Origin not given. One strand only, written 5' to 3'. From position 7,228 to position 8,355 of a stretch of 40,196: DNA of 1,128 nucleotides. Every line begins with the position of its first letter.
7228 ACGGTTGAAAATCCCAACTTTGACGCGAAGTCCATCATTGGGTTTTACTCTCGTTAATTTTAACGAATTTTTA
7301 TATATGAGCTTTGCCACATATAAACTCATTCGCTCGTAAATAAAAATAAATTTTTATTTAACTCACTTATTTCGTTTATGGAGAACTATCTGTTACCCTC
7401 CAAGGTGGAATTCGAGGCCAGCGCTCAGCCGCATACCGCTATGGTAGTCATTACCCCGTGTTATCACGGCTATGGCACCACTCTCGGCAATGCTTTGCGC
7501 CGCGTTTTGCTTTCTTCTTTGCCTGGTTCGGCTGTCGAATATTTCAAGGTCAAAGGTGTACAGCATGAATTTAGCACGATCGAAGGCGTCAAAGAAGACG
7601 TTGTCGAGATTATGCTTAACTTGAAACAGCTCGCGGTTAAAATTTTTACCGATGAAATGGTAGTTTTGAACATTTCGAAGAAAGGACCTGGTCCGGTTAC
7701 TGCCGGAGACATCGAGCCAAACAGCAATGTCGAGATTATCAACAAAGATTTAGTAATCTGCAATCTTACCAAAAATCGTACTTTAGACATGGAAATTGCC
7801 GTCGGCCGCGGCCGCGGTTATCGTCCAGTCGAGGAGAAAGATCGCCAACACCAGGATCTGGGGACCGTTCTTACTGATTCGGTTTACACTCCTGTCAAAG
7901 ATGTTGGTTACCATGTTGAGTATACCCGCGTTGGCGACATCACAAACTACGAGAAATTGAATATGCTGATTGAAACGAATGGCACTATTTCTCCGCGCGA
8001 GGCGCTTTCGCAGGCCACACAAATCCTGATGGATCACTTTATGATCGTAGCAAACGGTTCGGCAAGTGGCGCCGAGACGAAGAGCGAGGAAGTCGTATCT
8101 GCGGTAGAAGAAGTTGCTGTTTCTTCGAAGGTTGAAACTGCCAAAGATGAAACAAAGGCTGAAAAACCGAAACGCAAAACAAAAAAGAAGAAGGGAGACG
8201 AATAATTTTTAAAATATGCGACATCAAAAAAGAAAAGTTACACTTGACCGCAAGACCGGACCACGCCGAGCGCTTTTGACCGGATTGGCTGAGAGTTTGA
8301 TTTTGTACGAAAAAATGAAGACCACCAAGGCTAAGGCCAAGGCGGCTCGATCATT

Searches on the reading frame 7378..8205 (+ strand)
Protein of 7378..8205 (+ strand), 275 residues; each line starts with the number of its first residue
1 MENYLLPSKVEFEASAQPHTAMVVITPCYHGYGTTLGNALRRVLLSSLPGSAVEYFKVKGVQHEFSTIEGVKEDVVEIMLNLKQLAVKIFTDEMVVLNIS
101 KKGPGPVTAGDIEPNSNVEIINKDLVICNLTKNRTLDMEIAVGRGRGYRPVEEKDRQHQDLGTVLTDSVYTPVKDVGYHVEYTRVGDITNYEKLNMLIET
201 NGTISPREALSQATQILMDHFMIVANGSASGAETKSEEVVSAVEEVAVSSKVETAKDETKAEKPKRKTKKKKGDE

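Call 10: search_protein_families(library=pfam, proteins=[window:7378-8205:+])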
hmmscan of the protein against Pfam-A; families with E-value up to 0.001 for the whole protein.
window:7378-8205:+ (275 aa): 3 families
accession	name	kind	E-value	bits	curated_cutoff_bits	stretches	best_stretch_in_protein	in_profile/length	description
PF01000.31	RNA_pol_A_bac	-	1e-35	122.9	33.9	1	57-171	2-119/119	RNA polymerase Rpb3/RpoA insert domain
PF01193.29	RNA_pol_L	-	1.2e-22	79.9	24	1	27-221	2-74/74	RNA polymerase Rpb3/Rpb11 dimerisation domain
PF13656.11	RNA_pol_L_2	-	4.7e-05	23.5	27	0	173-221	27-69/75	RNA polymerase Rpb3/Rpb11 dimerisation domain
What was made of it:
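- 7378..8205 (+): rpoA, the gene served by copy B. Pfam PF01000, PF01193 (call 10)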

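Call 12: find_encoding_contigs(protein=window:7378-8205:+, flank=10000, max_places=10)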
Protein window:7378-8205:+ (275 aa): 10 contigs read that carry it; 6 places shown.
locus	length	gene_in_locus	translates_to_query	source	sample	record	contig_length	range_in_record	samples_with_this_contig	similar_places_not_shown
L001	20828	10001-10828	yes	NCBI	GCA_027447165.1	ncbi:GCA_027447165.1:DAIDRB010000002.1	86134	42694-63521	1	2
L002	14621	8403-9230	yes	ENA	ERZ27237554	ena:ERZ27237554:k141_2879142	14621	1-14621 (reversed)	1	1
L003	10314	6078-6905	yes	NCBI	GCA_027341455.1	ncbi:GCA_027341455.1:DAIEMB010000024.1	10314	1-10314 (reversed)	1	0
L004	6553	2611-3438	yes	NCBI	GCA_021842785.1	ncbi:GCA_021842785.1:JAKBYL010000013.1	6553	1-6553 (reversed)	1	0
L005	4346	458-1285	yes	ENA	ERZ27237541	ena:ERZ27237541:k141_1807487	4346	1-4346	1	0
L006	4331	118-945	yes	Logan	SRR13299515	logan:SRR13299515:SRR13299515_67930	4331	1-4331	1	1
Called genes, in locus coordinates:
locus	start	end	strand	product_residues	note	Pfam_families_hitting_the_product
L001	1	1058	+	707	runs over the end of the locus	-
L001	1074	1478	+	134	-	PF11969:DcpS_C, PF01230:HIT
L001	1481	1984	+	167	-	PF00565:SNase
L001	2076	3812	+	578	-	PF01935:DUF87 (weak), PF10412:TrwB_AAD_bind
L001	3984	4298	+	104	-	PF23477:zf_Tbcl_2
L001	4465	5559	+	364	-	PF02540:NAD_synthase (faint), PF03054:tRNA_Me_trans, PF20259:tRNA_Me_trans_M, PF20258:tRNA_Me_trans_C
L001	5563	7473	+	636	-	PF01411:tRNA-synt_2c, PF07973:tRNA_SAD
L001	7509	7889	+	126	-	PF04138:GtrA_DPMS_TM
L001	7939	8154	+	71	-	PF01176:eIF-1a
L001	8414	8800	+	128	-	PF00416:Ribosomal_S13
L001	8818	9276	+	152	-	PF00411:Ribosomal_S11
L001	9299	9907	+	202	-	PF00163:Ribosomal_S4, PF01479:S4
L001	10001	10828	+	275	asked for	PF01193:RNA_pol_L, PF01000:RNA_pol_A_bac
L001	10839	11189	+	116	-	PF01196:Ribosomal_L17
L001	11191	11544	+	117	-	PF00572:Ribosomal_L13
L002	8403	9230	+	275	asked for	PF01193:RNA_pol_L, PF01000:RNA_pol_A_bac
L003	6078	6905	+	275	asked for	PF01193:RNA_pol_L, PF01000:RNA_pol_A_bac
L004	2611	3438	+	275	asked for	PF01193:RNA_pol_L, PF01000:RNA_pol_A_bac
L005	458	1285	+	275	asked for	PF01193:RNA_pol_L, PF01000:RNA_pol_A_bac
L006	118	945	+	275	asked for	PF01193:RNA_pol_L, PF01000:RNA_pol_A_bac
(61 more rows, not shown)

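Call 13: find_homologous_proteins(query=window:7378-8205:+, max_evalue=1e-20)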
Query window:7378-8205:+ (275 aa): 7989 proteins with E <= 1e-20 among 8000 candidates; the best 120 are listed.
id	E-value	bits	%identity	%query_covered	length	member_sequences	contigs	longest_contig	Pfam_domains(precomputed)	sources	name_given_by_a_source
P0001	1.9e-174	596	100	100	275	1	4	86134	PF01000.32,PF01193.30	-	-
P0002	2.0e-160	550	92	100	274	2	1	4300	PF01000.32,PF01193.30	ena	-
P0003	4.1e-144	497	87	92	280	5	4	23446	PF01000.32,PF01193.30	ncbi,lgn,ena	ncbi:MAG: DNA-directed RNA polymerase subunit alpha [Patescibacteria group bacterium]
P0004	1.1e-136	472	84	91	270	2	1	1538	PF01000.32,PF01193.30,PF13656.12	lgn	-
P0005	9.4e-134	463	82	95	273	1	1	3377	PF01000.32,PF01193.30,PF13656.12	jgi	jgi:DNA-directed RNA polymerase subunit alpha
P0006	2.9e-133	461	84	89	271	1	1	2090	PF01000.32,PF01193.30,PF13656.12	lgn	-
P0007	5.0e-133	460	83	90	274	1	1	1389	PF01000.32,PF01193.30,PF13656.12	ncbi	-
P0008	1.3e-132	459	86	85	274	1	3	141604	PF01000.32,PF01193.30,PF13656.12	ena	-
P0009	1.7e-132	459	85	86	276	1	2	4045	PF01000.32,PF01193.30,PF13656.12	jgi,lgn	jgi:DNA-directed RNA polymerase subunit alpha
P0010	3.4e-132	457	80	95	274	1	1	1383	PF01000.32,PF01193.30,PF13656.12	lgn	-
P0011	1.3e-131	456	81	89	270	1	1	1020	PF01000.32,PF01193.30,PF13656.12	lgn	-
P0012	1.7e-131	455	82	89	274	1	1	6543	PF01000.32,PF01193.30,PF13656.12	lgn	-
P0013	4.0e-131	454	81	94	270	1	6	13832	PF01000.32,PF01193.30,PF13656.12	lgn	-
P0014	4.0e-131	454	79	96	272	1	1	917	PF01000.32,PF01193.30,PF13656.12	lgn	-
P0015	3.0e-130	451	85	86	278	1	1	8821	PF01000.32,PF01193.30,PF13656.12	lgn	-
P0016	4.7e-130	450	86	86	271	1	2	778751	PF01000.32,PF01193.30,PF13656.12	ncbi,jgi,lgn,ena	ncbi:MAG: DNA-directed RNA polymerase subunit alpha [Patescibacteria group bacterium]|jgi:DNA-direct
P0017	1.7e-129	449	83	88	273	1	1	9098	PF01000.32,PF01193.30,PF13656.12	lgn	-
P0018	3.8e-129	448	82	89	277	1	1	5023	PF01000.32,PF01193.30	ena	-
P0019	2.9e-128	445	80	92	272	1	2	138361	PF01000.32,PF01193.30,PF13656.12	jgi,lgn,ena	jgi:DNA-directed RNA polymerase subunit alpha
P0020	1.8e-127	442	87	81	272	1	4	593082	PF01000.32,PF01193.30,PF13656.12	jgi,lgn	jgi:DNA-directed RNA polymerase subunit alpha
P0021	1.8e-127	442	82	87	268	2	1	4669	PF01000.32,PF01193.30,PF13656.12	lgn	-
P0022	1.6e-125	436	80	82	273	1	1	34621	PF01000.32,PF01193.30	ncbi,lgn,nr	ncbi:MAG: DNA-directed RNA polymerase subunit alpha [Candidatus Magasanikbacteria bacterium]|nr:DNA-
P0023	9.5e-125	433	76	93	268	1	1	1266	PF01000.32,PF01193.30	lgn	-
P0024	3.7e-123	428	73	92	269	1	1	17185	PF01000.32,PF01193.30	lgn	-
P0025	1.8e-122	426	79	85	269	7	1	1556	PF01000.32,PF01193.30,PF13656.12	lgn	-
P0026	2.4e-122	425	77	85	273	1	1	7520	PF01000.32,PF01193.30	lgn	-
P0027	4.2e-122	424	77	89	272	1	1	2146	PF01000.32,PF01193.30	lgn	-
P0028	8.1e-122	424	76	89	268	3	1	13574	PF01000.32,PF01193.30,PF13656.12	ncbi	-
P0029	8.6e-122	423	77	84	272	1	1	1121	PF01000.32,PF01193.30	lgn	-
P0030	1.3e-121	423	76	88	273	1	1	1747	PF01000.32,PF01193.30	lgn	-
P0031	5.4e-121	421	76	90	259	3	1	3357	PF01000.32,PF01193.30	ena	-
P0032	1.0e-120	420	72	97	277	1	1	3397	PF01000.32,PF01193.30,PF13656.12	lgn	-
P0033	1.7e-120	419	74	91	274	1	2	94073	PF01000.32,PF01193.30,PF13656.12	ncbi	-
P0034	2.9e-120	418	76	88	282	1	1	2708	PF01000.32,PF01193.30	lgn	-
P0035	4.1e-120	418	79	83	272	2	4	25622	PF01000.32,PF01193.30,PF13656.12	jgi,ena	-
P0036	1.3e-119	416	77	84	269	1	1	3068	PF01000.32,PF01193.30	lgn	-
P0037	8.2e-119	414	79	83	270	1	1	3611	PF01000.32,PF01193.30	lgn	-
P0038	2.0e-118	412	73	91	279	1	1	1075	PF01000.32,PF01193.30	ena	-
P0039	2.4e-118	412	79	81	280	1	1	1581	PF01000.32,PF01193.30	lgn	-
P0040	4.1e-118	411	74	85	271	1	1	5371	PF01000.32,PF01193.30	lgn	-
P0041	4.5e-118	411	79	81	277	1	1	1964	PF01000.32,PF01193.30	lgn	-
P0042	8.3e-118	410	72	91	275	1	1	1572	PF01000.32,PF01193.30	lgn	-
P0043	1.1e-117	410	75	86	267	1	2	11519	PF01000.32,PF01193.30,PF13656.12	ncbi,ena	-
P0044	1.6e-117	409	74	86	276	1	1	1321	PF01000.32,PF01193.30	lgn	-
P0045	5.7e-117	408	69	94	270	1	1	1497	PF01000.32,PF01193.30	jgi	jgi:DNA-directed RNA polymerase subunit alpha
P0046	6.0e-117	408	73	90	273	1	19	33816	PF01000.32,PF01193.30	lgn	-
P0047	9.3e-117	407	71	96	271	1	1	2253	PF01000.32,PF01193.30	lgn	-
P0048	1.2e-116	407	74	86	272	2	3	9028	PF01000.32,PF01193.30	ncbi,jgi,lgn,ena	jgi:DNA-directed RNA polymerase subunit alpha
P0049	1.5e-116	406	68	96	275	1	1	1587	PF01000.32,PF01193.30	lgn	-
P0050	2.1e-116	406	73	85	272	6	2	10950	PF01000.32,PF01193.30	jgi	jgi:DNA-directed RNA polymerase subunit alpha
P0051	2.2e-116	406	74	84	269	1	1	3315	PF01000.32,PF01193.30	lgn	-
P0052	2.3e-116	406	76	86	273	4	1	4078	PF01000.32,PF01193.30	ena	-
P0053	4.3e-116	405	71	92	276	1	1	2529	PF01000.32,PF01193.30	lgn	-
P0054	6.3e-116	404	69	97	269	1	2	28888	PF01000.32,PF01193.30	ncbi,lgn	-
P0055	1.2e-115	403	70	96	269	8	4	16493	PF01000.32,PF01193.30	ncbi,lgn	-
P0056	1.5e-115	403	71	85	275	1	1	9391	PF01000.32,PF01193.30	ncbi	-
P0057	1.8e-115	403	76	81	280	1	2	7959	PF01000.32,PF01193.30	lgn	-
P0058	6.2e-115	401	75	85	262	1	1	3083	PF01000.32,PF01193.30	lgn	-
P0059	8.2e-115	401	73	88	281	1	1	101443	PF01000.32,PF01193.30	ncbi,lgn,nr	ncbi:MAG: DNA-directed RNA polymerase subunit alpha [Candidatus Magasanikbacteria bacterium]|nr:DNA-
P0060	1.2e-114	400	75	84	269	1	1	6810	PF01000.32,PF01193.30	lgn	-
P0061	1.7e-114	399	74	86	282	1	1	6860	PF01000.32,PF01193.30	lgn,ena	-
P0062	2.0e-114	399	71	89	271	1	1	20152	PF01000.32,PF01193.30,PF13656.12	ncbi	-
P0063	2.3e-114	399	75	87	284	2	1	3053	PF01000.32,PF01193.30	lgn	-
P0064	4.0e-114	398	72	90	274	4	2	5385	PF01000.32,PF01193.30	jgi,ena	-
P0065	4.1e-114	398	70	87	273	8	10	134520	PF01000.32,PF01193.30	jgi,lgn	jgi:DNA-directed RNA polymerase subunit alpha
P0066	4.1e-114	398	80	77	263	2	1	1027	PF01000.32,PF01193.30,PF13656.12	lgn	-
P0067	4.2e-114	398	76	81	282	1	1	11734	PF01000.32,PF01193.30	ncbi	-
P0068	4.3e-114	398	74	89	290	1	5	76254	PF01000.32,PF01193.30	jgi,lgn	jgi:DNA-directed RNA polymerase subunit alpha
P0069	6.4e-114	398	77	81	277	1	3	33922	PF01000.32,PF01193.30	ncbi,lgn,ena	-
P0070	1.1e-113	397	70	91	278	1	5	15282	PF01000.32,PF01193.30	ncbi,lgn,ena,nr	ncbi:MAG TPA: DNA-directed RNA polymerase subunit alpha [Patescibacteria group bacterium]|nr:DNA-dir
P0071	1.4e-113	397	76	83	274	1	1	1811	PF01000.32,PF01193.30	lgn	-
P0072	1.6e-113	396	71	90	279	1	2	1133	PF01000.32,PF01193.30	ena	-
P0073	2.1e-113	396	75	83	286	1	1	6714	PF01000.32,PF01193.30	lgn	-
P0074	3.3e-113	395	66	98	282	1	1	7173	PF01000.32,PF01193.30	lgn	-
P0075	3.4e-113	395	72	87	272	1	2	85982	PF01000.32,PF01193.30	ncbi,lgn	-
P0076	3.7e-113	395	75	82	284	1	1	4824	PF01000.32,PF01193.30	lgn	-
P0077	5.0e-113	395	70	89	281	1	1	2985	PF01000.32,PF01193.30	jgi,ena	-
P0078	5.6e-113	395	71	89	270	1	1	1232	PF01000.32,PF01193.30,PF13656.12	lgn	-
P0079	5.8e-113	394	70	87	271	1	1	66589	PF01000.32,PF01193.30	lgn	-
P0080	8.5e-113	394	72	84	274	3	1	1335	PF01000.32,PF01193.30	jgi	jgi:DNA-directed RNA polymerase subunit alpha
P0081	2.1e-112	393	74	84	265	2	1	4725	PF01000.32,PF01193.30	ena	-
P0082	2.2e-112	393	76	82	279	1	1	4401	PF01000.32,PF01193.30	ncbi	-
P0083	3.6e-112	392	74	81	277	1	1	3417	PF01000.32,PF01193.30,PF13656.12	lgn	-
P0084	4.9e-112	391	73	83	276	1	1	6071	PF01000.32,PF01193.30,PF13656.12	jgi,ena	-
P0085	8.8e-112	391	67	95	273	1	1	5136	PF01000.32,PF01193.30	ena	-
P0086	1.7e-111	390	72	84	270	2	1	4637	PF01000.32,PF01193.30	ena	-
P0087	1.8e-111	390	74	82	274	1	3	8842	PF01000.32,PF01193.30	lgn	-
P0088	3.5e-111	389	73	81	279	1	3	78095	PF01000.32,PF01193.30,PF13656.12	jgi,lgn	jgi:DNA-directed RNA polymerase subunit alpha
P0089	5.3e-111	388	77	82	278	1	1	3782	PF01000.32,PF01193.30,PF13656.12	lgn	-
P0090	6.6e-111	388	73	85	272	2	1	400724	PF01000.32,PF01193.30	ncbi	-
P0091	1.1e-110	387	67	92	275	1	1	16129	PF01000.32,PF01193.30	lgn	-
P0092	1.4e-110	387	71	85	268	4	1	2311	PF01000.32,PF01193.30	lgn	-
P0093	1.6e-110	386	69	91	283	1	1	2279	PF01000.32,PF01193.30,PF13656.12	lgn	-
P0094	1.8e-110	386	72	84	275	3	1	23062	PF01000.32,PF01193.30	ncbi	-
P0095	2.2e-110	386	71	88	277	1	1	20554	PF01000.32,PF01193.30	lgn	-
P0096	2.7e-110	386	73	86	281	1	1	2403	PF01000.32,PF01193.30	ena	-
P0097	5.7e-110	385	72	87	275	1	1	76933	PF01000.32,PF01193.30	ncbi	-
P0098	6.0e-110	385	71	90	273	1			PF01000.32,PF01193.30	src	-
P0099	6.1e-110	385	71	84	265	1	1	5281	PF01000.32,PF01193.30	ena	-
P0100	6.4e-110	385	67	98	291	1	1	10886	PF01000.32,PF01193.30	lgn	-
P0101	6.6e-110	384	71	85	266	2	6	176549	PF01000.32,PF01193.30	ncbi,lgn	-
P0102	7.4e-110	384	75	83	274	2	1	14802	PF01000.32,PF01193.30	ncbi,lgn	-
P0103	8.0e-110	384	72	84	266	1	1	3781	PF01000.32,PF01193.30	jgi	-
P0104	9.2e-110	384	74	82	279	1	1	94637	PF01000.32,PF01193.30,PF13656.12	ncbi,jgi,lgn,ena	ncbi:MAG: DNA-directed RNA polymerase subunit alpha [Candidatus Magasanikbacteria bacterium]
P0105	9.8e-110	384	73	81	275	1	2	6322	PF01000.32,PF01193.30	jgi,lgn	jgi:DNA-directed RNA polymerase subunit alpha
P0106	1.2e-109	384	76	82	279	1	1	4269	PF01000.32,PF01193.30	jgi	jgi:DNA-directed RNA polymerase subunit alpha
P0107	1.2e-109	384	78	81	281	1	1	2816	PF01000.32,PF01193.30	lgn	-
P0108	1.9e-109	383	69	86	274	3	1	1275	PF01000.32,PF01193.30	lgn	-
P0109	2.9e-109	382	68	89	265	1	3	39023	PF01000.32,PF01193.30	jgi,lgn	-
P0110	2.9e-109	382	69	91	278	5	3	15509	PF01000.32,PF01193.30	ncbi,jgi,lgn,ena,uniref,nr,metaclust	ncbi:MAG: DNA-directed RNA polymerase subunit alpha [Candidatus Magasanikbacteria bacterium RIFOXYA2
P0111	4.8e-109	382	68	89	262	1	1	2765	PF01000.32,PF01193.30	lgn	-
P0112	5.1e-109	382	73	81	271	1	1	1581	PF01000.32,PF01193.30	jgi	jgi:DNA-directed RNA polymerase subunit alpha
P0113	5.8e-109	381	68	91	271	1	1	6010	PF01000.32,PF01193.30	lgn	-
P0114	5.9e-109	381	71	85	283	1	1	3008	PF01000.32,PF01193.30,PF13656.12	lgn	-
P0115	6.0e-109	381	63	98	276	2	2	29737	PF01000.32,PF01193.30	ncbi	-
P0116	6.8e-109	381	68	87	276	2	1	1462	PF01000.32,PF01193.30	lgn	-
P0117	6.8e-109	381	68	90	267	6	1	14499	PF01000.32,PF01193.30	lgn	-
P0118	7.0e-109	381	74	81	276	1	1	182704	PF01000.32,PF01193.30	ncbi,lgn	-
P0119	9.2e-109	381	69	90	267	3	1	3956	PF01000.32,PF01193.30,PF13656.12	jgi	jgi:DNA-directed RNA polymerase subunit alpha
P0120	1.1e-108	381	67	95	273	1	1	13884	PF01000.32,PF01193.30,PF13656.12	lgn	-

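Call 14: find_encoding_contigs(protein=P0003, flank=10000, max_places=3)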
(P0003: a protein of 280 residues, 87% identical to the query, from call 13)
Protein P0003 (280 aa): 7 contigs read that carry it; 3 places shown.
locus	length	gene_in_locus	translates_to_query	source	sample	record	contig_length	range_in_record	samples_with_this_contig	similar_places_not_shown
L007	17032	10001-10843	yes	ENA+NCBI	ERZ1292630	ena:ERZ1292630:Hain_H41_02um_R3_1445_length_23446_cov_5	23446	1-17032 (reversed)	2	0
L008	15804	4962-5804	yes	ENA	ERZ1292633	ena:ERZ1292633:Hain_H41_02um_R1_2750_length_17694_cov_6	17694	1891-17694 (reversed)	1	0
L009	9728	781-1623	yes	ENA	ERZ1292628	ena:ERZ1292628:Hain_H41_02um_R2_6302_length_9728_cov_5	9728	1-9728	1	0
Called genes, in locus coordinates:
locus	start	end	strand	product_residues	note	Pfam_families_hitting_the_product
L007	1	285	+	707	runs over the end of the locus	-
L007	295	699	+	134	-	PF11969:DcpS_C, PF01230:HIT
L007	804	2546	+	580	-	PF01935:DUF87 (faint), PF10412:TrwB_AAD_bind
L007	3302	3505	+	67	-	-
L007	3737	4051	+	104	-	-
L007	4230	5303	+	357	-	PF03054:tRNA_Me_trans, PF20259:tRNA_Me_trans_M, PF20258:tRNA_Me_trans_C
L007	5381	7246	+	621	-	PF01411:tRNA-synt_2c, PF07973:tRNA_SAD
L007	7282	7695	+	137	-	PF04138:GtrA_DPMS_TM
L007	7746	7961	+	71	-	PF01176:eIF-1a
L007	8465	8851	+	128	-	PF00416:Ribosomal_S13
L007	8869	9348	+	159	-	PF00411:Ribosomal_S11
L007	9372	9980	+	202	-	PF00163:Ribosomal_S4, PF01479:S4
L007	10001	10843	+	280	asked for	PF01193:RNA_pol_L, PF01000:RNA_pol_A_bac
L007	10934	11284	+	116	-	PF01196:Ribosomal_L17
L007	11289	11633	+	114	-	PF00572:Ribosomal_L13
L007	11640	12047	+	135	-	PF00380:Ribosomal_S9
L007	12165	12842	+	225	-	-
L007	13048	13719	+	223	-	-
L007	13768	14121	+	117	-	-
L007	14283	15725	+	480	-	PF01943:Polysacc_synt, PF13440:Polysacc_synt_3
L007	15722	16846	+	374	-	PF13439:Glyco_transf_4, PF13579:Glyco_trans_4_4 (weak), PF13477:Glyco_trans_4_2, PF00534:Glycos_transf_1, PF13692:Glyco_trans_1_4, PF13524:Glyco_trans_1_2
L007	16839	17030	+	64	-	?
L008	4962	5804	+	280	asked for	PF01193:RNA_pol_L, PF01000:RNA_pol_A_bac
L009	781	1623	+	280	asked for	PF01193:RNA_pol_L, PF01000:RNA_pol_A_bac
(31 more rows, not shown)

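Call 15: find_encoding_contigs(protein=P0016, flank=10000, max_places=2)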
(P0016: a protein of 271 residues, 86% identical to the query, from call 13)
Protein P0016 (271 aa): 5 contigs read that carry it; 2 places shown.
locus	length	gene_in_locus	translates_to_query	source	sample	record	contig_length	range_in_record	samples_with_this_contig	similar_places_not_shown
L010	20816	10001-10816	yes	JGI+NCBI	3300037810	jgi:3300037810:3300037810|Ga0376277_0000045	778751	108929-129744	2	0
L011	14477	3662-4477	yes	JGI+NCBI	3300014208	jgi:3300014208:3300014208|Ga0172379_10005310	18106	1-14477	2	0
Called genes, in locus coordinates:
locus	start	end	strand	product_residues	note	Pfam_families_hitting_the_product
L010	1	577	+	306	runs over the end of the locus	-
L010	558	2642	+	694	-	-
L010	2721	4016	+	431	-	PF04055:Radical_SAM, PF13353:Fer4_12 (weak)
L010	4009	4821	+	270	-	PF14028:Lant_dehydr_C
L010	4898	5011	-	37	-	-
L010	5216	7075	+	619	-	PF01411:tRNA-synt_2c, PF07973:tRNA_SAD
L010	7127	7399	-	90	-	-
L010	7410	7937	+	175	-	PF04138:GtrA_DPMS_TM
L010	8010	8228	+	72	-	PF01176:eIF-1a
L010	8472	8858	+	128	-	PF00416:Ribosomal_S13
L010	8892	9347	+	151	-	PF00411:Ribosomal_S11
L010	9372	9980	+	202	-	PF00163:Ribosomal_S4, PF22421:SYY_C-terminal (weak), PF01479:S4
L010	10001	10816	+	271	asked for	PF01193:RNA_pol_L, PF13656:RNA_pol_L_2 (faint), PF01000:RNA_pol_A_bac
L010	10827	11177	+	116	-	PF01196:Ribosomal_L17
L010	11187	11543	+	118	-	PF00572:Ribosomal_L13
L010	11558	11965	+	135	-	PF00380:Ribosomal_S9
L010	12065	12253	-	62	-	-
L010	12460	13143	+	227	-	-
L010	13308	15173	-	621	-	-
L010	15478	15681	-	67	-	-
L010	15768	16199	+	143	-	PF08534:Redoxin, PF00578:AhpC-TSA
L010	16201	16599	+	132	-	PF00472:RF-1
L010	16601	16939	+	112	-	-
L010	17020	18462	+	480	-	PF01943:Polysacc_synt, PF13440:Polysacc_synt_3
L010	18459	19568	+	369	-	PF13439:Glyco_transf_4, PF13579:Glyco_trans_4_4 (weak), PF13477:Glyco_trans_4_2, PF00534:Glycos_transf_1, PF13692:Glyco_trans_1_4, PF13524:Glyco_trans_1_2 (weak)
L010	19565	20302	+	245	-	PF00535:Glycos_transf_2, PF10111:Glyco_tranf_2_2, PF13641:Glyco_tranf_2_3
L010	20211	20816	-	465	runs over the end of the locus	PF04932:Wzy_C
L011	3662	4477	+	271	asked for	PF01193:RNA_pol_L, PF13656:RNA_pol_L_2 (faint), PF01000:RNA_pol_A_bac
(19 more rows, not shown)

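Call 16: find_encoding_contigs(protein=P0020, flank=10000, max_places=2)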
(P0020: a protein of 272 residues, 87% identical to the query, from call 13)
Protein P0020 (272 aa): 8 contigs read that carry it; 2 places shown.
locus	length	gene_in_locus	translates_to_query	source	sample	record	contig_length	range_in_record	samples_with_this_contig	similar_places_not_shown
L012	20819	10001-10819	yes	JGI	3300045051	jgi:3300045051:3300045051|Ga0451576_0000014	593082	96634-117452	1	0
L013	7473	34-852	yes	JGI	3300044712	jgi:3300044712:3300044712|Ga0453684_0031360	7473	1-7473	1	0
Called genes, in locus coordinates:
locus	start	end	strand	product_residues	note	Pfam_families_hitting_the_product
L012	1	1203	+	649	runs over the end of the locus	PF01935:DUF87 (weak), PF10412:TrwB_AAD_bind, PF12696:TraG-D_C (faint)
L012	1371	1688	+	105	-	PF23477:zf_Tbcl_2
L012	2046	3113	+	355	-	PF02540:NAD_synthase (faint), PF03054:tRNA_Me_trans, PF20259:tRNA_Me_trans_M, PF20258:tRNA_Me_trans_C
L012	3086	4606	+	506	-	PF13687:DUF4153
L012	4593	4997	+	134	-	-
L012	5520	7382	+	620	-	PF01411:tRNA-synt_2c, PF07973:tRNA_SAD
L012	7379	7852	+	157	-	PF04138:GtrA_DPMS_TM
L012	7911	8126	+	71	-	PF01176:eIF-1a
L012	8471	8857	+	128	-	PF00416:Ribosomal_S13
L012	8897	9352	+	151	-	PF00411:Ribosomal_S11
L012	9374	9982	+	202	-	PF00163:Ribosomal_S4, PF01479:S4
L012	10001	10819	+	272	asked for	PF01193:RNA_pol_L, PF13656:RNA_pol_L_2 (faint), PF01000:RNA_pol_A_bac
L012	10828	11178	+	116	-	PF01196:Ribosomal_L17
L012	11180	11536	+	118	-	PF00572:Ribosomal_L13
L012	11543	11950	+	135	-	PF00380:Ribosomal_S9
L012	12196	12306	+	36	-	-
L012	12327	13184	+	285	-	PF13479:AAA_24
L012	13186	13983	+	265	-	-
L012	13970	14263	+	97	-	PF05284:DUF736 (faint)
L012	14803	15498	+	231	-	-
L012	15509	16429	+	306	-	PF24703:DUF7666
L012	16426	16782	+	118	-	-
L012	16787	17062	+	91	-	-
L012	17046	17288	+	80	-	-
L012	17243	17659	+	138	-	-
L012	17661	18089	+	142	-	-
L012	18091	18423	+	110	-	-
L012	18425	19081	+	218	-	PF10127:RlaP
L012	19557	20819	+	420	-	PF09414:RNA_ligase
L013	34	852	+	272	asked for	PF01193:RNA_pol_L, PF13656:RNA_pol_L_2 (faint), PF01000:RNA_pol_A_bac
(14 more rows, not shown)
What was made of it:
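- On Integron attC: The flanking genes are core operon genes in conserved order (calls 12-16).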

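Call 50: find_encoding_contigs(protein=P0002, flank=6000, max_places=2)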
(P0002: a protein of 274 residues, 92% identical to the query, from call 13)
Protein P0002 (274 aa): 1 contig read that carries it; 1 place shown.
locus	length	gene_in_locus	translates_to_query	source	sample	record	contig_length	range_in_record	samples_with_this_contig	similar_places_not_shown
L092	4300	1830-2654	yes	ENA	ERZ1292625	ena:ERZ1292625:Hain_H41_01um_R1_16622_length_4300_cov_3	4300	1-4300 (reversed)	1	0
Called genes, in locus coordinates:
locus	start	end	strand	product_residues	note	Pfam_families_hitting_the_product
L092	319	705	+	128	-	PF00416:Ribosomal_S13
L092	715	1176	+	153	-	PF00411:Ribosomal_S11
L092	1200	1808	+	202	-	PF00163:Ribosomal_S4, PF01479:S4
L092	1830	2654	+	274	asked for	PF01193:RNA_pol_L, PF01000:RNA_pol_A_bac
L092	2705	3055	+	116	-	PF01196:Ribosomal_L17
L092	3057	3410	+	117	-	PF00572:Ribosomal_L13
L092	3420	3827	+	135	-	PF00380:Ribosomal_S9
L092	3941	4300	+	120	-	?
